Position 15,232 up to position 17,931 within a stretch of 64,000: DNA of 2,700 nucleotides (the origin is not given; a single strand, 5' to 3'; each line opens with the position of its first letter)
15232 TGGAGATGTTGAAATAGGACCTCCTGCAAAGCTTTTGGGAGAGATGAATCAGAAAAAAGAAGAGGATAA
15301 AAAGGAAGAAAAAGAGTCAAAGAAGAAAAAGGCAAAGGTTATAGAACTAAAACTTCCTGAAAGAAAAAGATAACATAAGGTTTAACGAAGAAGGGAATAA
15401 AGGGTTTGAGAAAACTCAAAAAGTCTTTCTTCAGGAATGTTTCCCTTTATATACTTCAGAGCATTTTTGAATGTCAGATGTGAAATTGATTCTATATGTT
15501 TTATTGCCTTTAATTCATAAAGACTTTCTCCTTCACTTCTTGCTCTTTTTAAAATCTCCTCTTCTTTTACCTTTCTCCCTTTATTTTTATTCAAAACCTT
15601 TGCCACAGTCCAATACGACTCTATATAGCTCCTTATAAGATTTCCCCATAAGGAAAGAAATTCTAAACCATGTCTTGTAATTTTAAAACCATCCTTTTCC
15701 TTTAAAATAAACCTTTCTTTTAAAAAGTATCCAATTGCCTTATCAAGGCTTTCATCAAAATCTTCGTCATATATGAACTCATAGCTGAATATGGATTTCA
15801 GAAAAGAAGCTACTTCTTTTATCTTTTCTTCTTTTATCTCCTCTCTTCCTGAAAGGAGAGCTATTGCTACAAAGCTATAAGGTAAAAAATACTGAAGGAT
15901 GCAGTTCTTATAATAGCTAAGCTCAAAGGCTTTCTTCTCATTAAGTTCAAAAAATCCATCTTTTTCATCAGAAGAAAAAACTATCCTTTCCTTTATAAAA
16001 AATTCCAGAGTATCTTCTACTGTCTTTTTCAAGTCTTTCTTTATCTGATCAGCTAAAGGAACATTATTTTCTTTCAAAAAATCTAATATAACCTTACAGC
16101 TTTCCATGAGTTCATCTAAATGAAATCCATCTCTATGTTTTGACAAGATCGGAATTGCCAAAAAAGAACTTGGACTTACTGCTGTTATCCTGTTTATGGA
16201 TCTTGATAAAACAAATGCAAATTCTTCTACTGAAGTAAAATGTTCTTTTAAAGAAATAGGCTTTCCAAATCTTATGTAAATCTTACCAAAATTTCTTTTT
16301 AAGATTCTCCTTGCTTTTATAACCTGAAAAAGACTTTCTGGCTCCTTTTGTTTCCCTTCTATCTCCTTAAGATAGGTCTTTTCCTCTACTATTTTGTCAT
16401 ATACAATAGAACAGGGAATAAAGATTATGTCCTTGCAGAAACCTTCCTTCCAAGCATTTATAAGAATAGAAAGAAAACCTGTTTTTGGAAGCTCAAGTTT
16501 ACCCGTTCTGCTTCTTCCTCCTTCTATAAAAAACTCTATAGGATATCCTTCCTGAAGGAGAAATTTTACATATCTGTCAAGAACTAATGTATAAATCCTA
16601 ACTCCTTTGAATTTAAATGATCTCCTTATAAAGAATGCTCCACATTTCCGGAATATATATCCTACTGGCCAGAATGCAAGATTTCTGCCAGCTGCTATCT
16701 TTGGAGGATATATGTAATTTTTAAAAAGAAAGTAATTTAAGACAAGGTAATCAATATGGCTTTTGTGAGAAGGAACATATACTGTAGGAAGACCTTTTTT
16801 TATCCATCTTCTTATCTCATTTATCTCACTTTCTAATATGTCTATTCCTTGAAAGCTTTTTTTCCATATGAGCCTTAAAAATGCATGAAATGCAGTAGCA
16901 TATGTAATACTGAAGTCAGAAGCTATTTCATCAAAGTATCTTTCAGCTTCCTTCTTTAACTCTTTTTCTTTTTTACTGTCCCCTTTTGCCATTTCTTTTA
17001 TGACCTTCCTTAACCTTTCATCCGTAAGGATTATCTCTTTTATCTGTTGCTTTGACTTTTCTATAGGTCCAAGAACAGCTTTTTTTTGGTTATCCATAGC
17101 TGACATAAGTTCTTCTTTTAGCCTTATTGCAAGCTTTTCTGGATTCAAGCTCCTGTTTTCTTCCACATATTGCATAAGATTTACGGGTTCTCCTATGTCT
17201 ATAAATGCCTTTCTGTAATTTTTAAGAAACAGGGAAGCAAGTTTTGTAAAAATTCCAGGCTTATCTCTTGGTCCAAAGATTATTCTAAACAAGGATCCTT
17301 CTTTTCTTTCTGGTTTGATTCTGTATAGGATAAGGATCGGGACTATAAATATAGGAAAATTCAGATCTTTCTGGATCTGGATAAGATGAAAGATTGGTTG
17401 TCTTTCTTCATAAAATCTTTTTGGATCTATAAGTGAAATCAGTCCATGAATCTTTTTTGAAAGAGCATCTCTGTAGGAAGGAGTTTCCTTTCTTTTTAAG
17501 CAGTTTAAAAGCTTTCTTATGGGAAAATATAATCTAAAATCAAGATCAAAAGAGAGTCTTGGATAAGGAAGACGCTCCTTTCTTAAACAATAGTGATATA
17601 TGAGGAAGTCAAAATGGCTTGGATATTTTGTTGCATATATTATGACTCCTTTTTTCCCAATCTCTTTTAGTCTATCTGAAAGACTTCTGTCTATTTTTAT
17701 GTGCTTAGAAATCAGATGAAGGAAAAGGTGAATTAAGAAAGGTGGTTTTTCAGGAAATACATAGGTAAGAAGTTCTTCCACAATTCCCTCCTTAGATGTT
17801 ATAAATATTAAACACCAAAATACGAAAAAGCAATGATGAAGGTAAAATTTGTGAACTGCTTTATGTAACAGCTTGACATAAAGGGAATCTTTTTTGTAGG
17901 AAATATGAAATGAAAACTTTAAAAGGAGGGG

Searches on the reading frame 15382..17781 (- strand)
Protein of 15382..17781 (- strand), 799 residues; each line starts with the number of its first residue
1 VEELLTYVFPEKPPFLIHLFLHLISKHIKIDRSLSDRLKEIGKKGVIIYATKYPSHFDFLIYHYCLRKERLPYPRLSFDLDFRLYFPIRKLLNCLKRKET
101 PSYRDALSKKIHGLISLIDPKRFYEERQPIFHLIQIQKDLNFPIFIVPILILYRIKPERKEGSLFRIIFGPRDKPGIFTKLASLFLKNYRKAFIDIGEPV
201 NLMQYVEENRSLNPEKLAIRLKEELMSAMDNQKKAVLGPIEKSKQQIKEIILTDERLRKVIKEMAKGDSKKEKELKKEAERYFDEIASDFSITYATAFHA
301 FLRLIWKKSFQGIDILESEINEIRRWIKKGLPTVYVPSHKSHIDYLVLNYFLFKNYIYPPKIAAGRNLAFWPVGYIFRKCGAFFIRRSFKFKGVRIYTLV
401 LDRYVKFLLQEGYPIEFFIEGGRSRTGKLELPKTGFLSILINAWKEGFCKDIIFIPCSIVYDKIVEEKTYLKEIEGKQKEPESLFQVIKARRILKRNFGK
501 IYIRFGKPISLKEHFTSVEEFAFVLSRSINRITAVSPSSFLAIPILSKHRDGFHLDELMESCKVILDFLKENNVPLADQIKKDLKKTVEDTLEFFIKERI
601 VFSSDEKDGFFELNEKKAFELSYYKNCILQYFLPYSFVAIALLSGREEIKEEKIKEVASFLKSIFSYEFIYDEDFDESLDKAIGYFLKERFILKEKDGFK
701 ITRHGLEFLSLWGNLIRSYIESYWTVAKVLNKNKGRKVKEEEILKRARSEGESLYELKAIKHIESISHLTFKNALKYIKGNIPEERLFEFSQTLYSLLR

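Call 4: search_protein_families(library=pfam, proteins=[window:15382-17781:-])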
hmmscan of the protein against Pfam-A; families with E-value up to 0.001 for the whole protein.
window:15382-17781:- (799 aa): 2 families
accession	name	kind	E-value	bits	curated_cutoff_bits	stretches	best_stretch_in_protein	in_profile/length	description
PF19277.4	GPAT_C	-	5.6e-67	226.9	25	1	470-779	1-336/344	Glycerol-3-phosphate acyltransferase C-terminal region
PF01553.26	Acyltransferase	-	5.4e-22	78.5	23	1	327-459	10-131/132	Acyltransferase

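Call 5: search_protein_families(library=ncbifam, proteins=[window:15382-17781:-], max_evalue=0.01)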
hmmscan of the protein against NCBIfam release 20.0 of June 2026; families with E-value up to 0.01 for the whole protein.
window:15382-17781:- (799 aa): 5 families
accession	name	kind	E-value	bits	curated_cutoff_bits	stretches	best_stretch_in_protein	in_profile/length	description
NF003441.0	PRK04974.1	equivalog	1.3e-126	423.9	610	2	40-516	34-484/823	glycerol-3-phosphate 1-O-acyltransferase PlsB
TIGR03703.1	plsB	equivalog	5.9e-124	415.3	618.5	2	19-516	4-474/799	glycerol-3-phosphate 1-O-acyltransferase PlsB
NF002886.0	PRK03355.1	equivalog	3e-84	284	721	1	185-778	119-737/787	glycerol-3-phosphate 1-O-acyltransferase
NF008883.0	PRK11915.1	equivalog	1.2e-48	166.2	698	1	247-777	38-578/621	lysophospholipid acyltransferase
TIGR00530.1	AGP_acyltrn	subfamily_domain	1.7e-06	27.8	102.95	1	331-443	16-120/130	1-acylglycerol-3-phosphate O-acyltransferase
